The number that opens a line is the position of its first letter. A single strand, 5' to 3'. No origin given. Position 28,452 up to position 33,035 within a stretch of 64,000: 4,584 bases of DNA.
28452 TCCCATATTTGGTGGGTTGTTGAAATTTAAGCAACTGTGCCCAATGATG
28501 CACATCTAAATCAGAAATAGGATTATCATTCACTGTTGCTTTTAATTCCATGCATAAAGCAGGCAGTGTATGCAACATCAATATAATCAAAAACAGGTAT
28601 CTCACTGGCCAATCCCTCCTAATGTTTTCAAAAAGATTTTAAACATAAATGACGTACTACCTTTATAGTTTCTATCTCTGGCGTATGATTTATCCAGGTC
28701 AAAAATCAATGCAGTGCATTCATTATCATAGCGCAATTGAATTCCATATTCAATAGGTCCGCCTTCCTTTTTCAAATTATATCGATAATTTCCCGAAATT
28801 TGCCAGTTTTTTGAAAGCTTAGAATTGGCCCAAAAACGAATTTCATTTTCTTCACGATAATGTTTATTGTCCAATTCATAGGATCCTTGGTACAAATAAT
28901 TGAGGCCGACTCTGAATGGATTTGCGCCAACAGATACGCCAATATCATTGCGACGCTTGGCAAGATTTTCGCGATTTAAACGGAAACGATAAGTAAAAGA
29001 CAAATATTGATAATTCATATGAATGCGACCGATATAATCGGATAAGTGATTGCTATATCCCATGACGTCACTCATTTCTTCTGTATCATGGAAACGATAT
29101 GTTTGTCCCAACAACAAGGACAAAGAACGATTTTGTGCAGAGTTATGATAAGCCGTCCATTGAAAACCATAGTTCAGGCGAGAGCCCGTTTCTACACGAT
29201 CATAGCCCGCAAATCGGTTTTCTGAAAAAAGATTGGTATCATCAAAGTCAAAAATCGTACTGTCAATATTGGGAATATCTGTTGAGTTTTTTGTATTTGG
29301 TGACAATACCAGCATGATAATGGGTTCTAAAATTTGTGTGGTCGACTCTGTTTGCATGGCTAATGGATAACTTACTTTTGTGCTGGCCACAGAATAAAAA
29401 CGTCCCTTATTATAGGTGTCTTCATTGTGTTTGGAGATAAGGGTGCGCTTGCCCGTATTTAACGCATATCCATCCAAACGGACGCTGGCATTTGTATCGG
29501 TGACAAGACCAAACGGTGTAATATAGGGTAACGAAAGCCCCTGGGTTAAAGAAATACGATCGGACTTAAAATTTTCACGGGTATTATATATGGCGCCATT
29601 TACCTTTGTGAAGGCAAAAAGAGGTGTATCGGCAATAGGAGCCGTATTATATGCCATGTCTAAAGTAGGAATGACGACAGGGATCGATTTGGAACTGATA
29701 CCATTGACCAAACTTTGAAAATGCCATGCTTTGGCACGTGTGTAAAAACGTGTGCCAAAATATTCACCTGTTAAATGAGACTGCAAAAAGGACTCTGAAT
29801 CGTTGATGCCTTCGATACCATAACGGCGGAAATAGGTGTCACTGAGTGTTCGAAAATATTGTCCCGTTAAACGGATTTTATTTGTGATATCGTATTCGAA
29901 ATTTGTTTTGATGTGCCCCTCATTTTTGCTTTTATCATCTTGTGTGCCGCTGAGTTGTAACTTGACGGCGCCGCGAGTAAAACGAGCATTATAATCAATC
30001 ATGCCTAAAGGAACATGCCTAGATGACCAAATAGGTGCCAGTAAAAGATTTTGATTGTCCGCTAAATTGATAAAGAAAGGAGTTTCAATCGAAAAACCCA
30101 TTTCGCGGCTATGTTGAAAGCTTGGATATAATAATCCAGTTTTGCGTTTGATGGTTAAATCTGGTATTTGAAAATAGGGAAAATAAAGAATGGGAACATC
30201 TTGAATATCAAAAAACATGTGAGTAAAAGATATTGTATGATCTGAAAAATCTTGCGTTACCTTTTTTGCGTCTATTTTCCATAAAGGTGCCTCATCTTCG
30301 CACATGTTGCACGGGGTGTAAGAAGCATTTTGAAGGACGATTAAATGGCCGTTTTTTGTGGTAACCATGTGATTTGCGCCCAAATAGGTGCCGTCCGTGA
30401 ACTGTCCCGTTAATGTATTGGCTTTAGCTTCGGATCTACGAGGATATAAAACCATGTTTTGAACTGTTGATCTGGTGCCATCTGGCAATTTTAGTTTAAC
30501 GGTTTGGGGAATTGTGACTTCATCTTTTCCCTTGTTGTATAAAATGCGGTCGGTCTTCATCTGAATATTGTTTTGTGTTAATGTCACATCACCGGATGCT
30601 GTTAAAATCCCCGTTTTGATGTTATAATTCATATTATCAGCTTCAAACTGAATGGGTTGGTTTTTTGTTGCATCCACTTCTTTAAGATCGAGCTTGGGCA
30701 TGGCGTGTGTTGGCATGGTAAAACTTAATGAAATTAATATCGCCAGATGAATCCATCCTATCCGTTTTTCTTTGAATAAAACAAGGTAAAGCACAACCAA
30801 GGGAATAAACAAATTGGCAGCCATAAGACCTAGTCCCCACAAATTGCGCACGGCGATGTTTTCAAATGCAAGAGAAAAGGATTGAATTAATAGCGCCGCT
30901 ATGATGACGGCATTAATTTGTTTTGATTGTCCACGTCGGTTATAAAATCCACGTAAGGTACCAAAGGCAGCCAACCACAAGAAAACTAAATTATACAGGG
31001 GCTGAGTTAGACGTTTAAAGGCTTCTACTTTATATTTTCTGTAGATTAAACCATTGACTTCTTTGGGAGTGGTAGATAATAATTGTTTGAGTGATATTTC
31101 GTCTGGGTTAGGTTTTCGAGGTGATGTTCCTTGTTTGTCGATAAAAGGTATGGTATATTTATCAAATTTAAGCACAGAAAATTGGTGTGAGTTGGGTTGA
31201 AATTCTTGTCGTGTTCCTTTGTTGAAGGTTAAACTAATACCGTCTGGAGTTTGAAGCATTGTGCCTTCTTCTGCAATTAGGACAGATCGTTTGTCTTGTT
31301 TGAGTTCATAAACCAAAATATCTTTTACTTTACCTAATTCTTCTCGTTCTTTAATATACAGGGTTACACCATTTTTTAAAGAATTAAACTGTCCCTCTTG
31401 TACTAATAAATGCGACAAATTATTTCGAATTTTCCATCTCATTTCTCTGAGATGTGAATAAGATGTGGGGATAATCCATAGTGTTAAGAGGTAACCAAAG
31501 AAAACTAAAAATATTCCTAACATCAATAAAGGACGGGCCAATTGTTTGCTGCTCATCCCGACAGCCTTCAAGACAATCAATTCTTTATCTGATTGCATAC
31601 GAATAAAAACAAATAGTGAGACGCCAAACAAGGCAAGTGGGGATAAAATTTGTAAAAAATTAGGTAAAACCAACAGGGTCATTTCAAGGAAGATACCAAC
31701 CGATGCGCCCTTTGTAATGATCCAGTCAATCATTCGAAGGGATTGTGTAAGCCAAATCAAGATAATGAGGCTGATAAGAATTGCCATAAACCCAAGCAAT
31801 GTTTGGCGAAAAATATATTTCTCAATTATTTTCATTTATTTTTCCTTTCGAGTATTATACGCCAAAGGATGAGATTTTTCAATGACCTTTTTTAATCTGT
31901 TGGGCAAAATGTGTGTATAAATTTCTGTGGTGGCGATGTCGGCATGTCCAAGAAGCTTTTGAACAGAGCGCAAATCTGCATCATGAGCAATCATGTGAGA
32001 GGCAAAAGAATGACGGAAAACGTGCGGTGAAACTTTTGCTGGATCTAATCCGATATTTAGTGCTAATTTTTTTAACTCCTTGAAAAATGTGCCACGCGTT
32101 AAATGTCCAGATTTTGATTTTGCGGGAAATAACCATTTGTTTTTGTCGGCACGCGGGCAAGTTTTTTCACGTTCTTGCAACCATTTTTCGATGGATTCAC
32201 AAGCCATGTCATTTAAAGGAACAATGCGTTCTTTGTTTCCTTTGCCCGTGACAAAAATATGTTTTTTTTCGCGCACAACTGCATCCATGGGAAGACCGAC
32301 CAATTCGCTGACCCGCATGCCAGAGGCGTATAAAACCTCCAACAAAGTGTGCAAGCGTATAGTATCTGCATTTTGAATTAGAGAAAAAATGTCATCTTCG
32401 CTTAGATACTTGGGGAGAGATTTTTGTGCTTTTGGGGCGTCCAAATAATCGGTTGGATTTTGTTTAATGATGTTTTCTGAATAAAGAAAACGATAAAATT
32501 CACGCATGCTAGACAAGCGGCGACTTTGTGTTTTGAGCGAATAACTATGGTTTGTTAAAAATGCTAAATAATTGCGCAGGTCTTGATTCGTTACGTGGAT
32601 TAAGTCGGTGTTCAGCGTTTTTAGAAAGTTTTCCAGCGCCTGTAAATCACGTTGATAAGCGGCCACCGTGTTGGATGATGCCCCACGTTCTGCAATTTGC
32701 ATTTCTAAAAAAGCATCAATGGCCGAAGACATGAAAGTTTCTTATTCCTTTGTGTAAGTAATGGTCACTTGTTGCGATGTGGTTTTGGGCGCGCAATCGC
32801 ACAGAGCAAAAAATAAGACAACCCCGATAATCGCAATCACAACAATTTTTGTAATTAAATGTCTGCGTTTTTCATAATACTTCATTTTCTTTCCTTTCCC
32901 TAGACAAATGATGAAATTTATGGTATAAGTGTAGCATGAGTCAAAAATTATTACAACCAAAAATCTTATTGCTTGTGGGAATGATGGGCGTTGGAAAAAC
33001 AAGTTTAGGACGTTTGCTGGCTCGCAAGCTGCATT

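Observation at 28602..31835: lptG and lptD fused into a single 1077-aa ORF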

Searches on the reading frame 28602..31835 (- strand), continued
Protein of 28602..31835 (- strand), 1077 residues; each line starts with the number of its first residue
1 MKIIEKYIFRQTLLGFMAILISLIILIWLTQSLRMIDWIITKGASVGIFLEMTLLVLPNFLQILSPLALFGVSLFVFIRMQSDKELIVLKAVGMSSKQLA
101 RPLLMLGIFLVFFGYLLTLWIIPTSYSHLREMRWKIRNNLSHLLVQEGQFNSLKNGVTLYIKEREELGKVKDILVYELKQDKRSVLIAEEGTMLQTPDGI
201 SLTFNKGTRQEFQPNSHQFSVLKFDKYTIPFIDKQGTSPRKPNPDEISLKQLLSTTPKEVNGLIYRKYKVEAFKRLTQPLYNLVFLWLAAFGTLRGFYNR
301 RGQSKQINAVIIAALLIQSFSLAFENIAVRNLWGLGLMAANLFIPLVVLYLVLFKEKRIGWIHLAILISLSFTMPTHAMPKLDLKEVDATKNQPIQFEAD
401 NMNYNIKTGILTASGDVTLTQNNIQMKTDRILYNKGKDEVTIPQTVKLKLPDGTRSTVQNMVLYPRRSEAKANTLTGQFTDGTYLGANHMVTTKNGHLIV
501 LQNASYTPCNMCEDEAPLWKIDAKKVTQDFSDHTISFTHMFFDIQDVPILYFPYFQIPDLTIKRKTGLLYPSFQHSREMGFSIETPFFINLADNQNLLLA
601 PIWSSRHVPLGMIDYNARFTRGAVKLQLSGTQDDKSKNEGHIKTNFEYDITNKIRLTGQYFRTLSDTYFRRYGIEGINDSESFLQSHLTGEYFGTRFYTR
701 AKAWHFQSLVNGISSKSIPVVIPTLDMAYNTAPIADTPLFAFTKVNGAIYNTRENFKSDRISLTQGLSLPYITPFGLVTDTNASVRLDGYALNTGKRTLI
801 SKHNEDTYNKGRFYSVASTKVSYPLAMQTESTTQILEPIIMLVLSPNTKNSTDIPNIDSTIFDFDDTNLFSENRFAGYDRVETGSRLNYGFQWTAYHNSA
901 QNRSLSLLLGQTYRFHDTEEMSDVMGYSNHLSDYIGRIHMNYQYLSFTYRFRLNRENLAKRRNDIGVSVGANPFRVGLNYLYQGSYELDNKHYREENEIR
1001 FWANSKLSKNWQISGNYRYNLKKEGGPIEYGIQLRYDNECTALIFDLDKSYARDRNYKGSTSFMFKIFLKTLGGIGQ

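Call 39: find_encoding_contigs(protein=P0001, flank=10000, max_places=2)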
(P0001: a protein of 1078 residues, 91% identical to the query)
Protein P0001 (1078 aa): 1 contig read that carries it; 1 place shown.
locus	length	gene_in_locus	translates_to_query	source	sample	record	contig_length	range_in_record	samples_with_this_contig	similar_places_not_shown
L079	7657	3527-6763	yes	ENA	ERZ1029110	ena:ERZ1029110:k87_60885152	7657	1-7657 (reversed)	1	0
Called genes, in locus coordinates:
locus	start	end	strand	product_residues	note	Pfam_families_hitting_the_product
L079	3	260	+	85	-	?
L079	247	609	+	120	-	PF08378:NERD (weak), PF02021:UPF0102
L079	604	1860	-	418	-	PF01595:CNNM, PF00571:CBS (weak), PF03471:CorC_HlyC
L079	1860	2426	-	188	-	PF13238:AAA_18 (weak), PF13671:AAA_33 (weak), PF01202:SKI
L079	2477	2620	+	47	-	-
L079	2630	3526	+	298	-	PF02899:Phage_int_SAM_1, PF00589:Phage_integrase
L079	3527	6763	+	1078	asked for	PF03739:LptF_LptG, PF04453:LptD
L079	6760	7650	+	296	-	PF13624:SurA_N_3 (weak), PF09312:SurA_N (weak)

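Call 41: search_protein_representatives(protein=window:28605-31835:-)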
Query: 1077 residues. Proteins with E-value up to 0.001 (for the whole library): 13196; up to 1e-10: 5656; up to 1e-30: 1549. The best 150 are listed.
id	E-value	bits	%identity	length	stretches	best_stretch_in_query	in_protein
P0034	0.0e+00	1190.7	50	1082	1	1-1077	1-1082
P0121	2.0e-262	889.7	41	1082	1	1-1075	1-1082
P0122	1.4e-220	751.2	38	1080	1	1-1074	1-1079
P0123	2.2e-207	707.5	44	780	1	292-1074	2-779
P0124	3.4e-165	567.9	47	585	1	1-577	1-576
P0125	4.2e-160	551.0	45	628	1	1-622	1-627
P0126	9.6e-137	473.7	30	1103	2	390-1077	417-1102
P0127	6.6e-113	394.7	47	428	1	382-766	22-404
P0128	2.5e-105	369.7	32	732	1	392-1075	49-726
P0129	4.7e-104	365.4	33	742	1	384-1075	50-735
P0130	6.5e-100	351.7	31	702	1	390-1073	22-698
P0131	4.0e-98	345.8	32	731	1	393-1074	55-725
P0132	1.0e-97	344.4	31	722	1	362-1075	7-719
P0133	1.5e-97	343.9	31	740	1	397-1074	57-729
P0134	2.4e-95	336.6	31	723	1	368-1072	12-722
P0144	8.4e-89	314.9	29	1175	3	395-1074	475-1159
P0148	1.8e-87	310.6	32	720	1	394-1069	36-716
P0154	6.8e-86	305.3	27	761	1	1-762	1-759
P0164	4.6e-84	299.3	31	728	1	375-1077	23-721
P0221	3.4e-77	276.5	30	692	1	389-1077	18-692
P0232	5.8e-76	272.4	29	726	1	375-1069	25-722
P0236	1.0e-75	271.6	30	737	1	381-1070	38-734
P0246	4.8e-75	269.4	29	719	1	366-1069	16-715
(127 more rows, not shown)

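Call 42: search_protein_families(library=ncbifam, proteins=[P0126, P0144, P0154, P0121, P0122], max_evalue=0.00001)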
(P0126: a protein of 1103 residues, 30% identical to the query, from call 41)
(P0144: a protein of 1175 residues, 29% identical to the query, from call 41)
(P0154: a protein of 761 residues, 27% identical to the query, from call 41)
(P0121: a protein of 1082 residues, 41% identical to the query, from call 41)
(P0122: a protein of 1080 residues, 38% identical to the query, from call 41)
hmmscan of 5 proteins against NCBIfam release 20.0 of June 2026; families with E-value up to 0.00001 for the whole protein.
P0126 (1103 aa): 5 families
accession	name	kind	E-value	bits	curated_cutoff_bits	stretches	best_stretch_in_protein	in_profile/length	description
TIGR04407.1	LptF_YjgP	equivalog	1.5e-67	227.8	230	1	3-351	4-344/347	LPS export ABC transporter permease LptF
NF002997.0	PRK03761.1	equivalog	7.7e-39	133.5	683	1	416-942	45-588/783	LPS assembly protein LptD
TIGR04408.1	LptG_lptG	equivalog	3.4e-28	98.3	240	1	2-332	3-326/351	LPS export ABC transporter permease LptG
NF003358.0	PRK04423.1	equivalog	4.5e-25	88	944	1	437-699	73-331/799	LPS-assembly protein LptD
TIGR03002.1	outer_YhbN_LptA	equivalog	5.4e-06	26.3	71.7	0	417-474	5-66/142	lipopolysaccharide transport periplasmic protein LptA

P0144 (1175 aa): 3 families
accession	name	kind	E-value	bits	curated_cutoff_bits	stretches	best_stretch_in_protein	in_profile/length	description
TIGR04407.1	LptF_YjgP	equivalog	1.1e-65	221.7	230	1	22-372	1-344/347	LPS export ABC transporter permease LptF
TIGR04408.1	LptG_lptG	equivalog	3.7e-17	62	240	1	23-367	2-341/351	LPS export ABC transporter permease LptG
NF002997.0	PRK03761.1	equivalog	2.7e-08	32.4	683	1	596-754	175-340/783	LPS assembly protein LptD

P0154 (761 aa): 4 families
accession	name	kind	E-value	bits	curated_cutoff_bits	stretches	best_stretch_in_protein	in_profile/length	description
TIGR04407.1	LptF_YjgP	equivalog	4.1e-60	203.3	230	1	3-351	1-342/347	LPS export ABC transporter permease LptF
NF002997.0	PRK03761.1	equivalog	1.4e-18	66.4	683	1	389-602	46-262/783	LPS assembly protein LptD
TIGR04408.1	LptG_lptG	equivalog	2.1e-18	66.1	240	1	4-356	2-350/351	LPS export ABC transporter permease LptG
NF003358.0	PRK04423.1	equivalog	2.5e-18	65.7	944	1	375-673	41-332/799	LPS-assembly protein LptD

P0121 (1082 aa): 5 families
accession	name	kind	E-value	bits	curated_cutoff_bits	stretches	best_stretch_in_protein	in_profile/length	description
TIGR04407.1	LptF_YjgP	equivalog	1.2e-68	231.4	230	1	3-352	1-341/347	LPS export ABC transporter permease LptF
NF002997.0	PRK03761.1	equivalog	1.1e-47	162.7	683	1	372-1063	10-736/783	LPS assembly protein LptD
NF003358.0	PRK04423.1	equivalog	3.2e-30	105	944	1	406-674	52-314/799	LPS-assembly protein LptD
TIGR04408.1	LptG_lptG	equivalog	9.2e-26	90.3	240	1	3-331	1-322/351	LPS export ABC transporter permease LptG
TIGR03002.1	outer_YhbN_LptA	equivalog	1.5e-07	31.4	71.7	1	410-466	6-66/142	lipopolysaccharide transport periplasmic protein LptA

P0122 (1080 aa): 5 families
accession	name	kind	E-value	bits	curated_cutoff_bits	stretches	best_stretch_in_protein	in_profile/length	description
TIGR04407.1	LptF_YjgP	equivalog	3.1e-69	233.3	230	1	4-358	2-346/347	LPS export ABC transporter permease LptF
NF002997.0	PRK03761.1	equivalog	2.4e-33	115.3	683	1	408-948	44-613/783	LPS assembly protein LptD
TIGR04408.1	LptG_lptG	equivalog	8.1e-30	103.6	240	1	4-347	2-338/351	LPS export ABC transporter permease LptG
NF003358.0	PRK04423.1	equivalog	2e-24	85.8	944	1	404-768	48-407/799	LPS-assembly protein LptD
TIGR03002.1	outer_YhbN_LptA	equivalog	5.2e-10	39.4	71.7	1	408-472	3-72/142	lipopolysaccharide transport periplasmic protein LptA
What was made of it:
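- On LptF (TIGR04407 / Pfam PF03739 LptF_LptG): Family members P0121 (231.4) and P0122 (233.3) also pass (call 42).
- On LptD (Pfam PF04453 + PF03968): Distant LptD orthologues in this family (P0121, P0122) also fall far short (call 42).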

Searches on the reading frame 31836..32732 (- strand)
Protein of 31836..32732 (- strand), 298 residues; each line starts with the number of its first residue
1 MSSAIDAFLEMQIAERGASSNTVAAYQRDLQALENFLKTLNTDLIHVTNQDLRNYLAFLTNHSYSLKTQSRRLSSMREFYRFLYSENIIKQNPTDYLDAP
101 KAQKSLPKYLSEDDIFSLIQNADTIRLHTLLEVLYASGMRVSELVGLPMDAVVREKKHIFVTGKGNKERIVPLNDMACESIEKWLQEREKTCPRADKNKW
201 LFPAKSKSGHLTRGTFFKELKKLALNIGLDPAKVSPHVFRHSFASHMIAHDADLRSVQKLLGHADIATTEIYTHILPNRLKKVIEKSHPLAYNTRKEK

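Call 22: search_protein_families(library=pfam, proteins=[window:31836-32732:-], max_evalue=0.001)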
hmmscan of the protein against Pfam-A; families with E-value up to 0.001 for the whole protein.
window:31836-32732:- (298 aa): 4 families
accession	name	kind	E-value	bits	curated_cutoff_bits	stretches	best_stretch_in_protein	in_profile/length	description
PF00589.27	Phage_integrase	-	1.7e-45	155.3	27.1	1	108-277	1-170/172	Phage integrase family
PF02899.23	Phage_int_SAM_1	-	1.2e-17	64.4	22.3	1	5-87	1-83/83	Phage integrase, N-terminal SAM-like domain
PF13102.12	Phage_int_SAM_5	-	2.4e-06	28.3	22.3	1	10-93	7-92/98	Phage integrase SAM-like domain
PF13495.12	Phage_int_SAM_4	-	3e-05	24.8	27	1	14-84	10-79/85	Phage integrase, N-terminal SAM-like domain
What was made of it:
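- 31836..32732 (-): xerD-type tyrosine recombinase gene; its stop codon abuts the lptF ATG and its position upstream is conserved in the fused loci inspected. Call 22 (Phage_integrase plus SAM-like domains).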

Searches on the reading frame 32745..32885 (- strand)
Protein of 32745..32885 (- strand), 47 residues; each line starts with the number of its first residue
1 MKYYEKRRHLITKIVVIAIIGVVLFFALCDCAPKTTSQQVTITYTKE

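Call 46: search_protein_families(library=pfam, proteins=[window:32745-32885:-], max_evalue=1)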
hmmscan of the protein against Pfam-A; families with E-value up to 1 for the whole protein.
seq(47 aa): 3 families
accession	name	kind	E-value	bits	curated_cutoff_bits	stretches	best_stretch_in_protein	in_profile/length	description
PF06686.16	SpoIIIAC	-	0.016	15.8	24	1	11-42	1-32/56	Stage III sporulation protein AC/AD protein family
PF06480.20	FtsH_ext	-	0.11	13.2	25.5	1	11-46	3-33/103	FtsH Extracellular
PF20456.3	DUF6709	-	0.11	11.9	27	1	7-46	9-48/339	Family of unknown function (DUF6709)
